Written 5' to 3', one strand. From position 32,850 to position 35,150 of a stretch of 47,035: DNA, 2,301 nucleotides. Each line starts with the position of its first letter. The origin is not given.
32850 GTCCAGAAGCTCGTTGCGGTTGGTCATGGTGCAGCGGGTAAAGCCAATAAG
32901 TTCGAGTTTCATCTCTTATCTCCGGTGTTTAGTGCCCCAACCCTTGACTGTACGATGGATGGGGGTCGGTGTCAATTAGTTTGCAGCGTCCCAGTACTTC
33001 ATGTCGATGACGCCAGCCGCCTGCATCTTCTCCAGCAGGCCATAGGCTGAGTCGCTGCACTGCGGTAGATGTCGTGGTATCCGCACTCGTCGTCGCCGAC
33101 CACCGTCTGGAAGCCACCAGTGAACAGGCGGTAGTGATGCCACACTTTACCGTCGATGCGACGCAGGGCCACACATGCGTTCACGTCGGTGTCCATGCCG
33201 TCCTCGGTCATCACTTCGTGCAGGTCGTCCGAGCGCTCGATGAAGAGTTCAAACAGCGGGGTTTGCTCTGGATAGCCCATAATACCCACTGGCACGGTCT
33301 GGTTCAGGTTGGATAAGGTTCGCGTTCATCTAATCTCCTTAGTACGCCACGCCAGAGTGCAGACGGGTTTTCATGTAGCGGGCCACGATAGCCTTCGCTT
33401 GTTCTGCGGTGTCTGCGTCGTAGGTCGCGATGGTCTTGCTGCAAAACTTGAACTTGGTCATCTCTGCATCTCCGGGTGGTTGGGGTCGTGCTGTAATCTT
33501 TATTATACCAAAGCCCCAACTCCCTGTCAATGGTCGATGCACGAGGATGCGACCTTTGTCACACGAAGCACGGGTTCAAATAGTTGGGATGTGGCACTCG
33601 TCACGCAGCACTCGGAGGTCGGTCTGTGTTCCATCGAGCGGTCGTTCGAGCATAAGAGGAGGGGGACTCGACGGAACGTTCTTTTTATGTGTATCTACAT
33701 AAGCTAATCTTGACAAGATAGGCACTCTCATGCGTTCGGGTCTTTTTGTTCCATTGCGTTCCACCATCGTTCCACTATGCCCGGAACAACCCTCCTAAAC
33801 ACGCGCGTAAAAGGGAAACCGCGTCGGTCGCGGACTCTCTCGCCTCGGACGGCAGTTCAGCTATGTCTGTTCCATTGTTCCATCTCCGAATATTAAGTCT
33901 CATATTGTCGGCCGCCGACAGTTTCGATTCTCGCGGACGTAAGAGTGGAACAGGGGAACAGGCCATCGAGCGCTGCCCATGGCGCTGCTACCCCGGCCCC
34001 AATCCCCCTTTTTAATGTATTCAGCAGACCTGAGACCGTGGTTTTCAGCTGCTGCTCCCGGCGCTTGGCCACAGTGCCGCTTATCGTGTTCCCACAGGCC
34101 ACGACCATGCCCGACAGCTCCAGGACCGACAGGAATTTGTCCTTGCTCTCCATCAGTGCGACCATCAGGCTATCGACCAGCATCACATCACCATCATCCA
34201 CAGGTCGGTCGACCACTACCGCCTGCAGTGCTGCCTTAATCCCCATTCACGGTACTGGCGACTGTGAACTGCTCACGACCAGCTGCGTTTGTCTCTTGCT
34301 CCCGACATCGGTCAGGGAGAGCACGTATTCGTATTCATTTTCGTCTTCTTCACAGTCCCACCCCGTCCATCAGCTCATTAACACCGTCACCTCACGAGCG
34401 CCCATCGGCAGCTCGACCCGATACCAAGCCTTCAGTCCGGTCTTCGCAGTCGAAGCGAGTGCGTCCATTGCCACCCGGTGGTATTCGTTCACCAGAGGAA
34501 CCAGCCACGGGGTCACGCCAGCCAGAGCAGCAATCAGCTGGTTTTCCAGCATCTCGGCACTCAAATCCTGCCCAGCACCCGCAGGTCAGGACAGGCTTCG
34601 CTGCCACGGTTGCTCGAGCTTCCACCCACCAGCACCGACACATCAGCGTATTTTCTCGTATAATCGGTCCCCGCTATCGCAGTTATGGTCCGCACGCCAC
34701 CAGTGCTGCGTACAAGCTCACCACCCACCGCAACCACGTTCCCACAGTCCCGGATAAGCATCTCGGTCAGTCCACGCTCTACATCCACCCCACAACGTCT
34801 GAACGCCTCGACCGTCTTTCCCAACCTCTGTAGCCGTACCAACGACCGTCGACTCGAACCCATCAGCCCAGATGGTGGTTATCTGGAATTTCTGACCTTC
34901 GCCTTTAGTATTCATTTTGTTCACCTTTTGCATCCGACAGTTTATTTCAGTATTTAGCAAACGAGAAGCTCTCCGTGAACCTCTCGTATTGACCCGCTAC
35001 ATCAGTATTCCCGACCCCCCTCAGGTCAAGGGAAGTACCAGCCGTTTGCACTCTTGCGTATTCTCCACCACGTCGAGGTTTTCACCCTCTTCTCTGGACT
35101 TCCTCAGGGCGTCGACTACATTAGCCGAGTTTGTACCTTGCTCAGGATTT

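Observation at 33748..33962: Second copy of the iteron/palindrome element at the early-to-structural boundary (copy B)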

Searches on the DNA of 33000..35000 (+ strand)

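Call 7: search_dna_similar(query=window:33000-35000:+, collection=phages, mode=distant, max_rows=20)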
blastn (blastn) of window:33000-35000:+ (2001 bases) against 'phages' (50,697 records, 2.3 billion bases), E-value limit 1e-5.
Records with a match: 4; places in all: 8; records where one place covers at least 80% of the query: 0.
Best place of each record, by identity: 60-80% 4.
By first word of the organism name: Klebsiella 2; Pseudomonas 1; Salmonella 1.
By host as written in the record: - 2; Salmonella enterica subsp. enterica serovar Senftenberg ATCC 43845 1; Klebsiella pneumoniae 1.
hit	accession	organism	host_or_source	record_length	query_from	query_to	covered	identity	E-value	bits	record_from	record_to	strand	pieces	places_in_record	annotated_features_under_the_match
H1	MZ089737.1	Pseudomonas phage PSA28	wastewater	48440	26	311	14%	75.0%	1e-41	178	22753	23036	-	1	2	hypothetical protein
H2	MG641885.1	Salmonella phage PMBT28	Salmonella enterica subsp. enterica ...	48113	26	260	12%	75.1%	1e-34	154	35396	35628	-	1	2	hypothetical protein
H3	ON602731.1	Klebsiella phage VLCpiS6a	Klebsiella pneumoniae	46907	54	260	10%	76.9%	1e-34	155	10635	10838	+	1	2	hypothetical protein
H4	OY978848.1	Klebsiella phage vB_Kpn_K21lambda1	-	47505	54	260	10%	75.4%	1e-29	138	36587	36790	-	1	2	unknown function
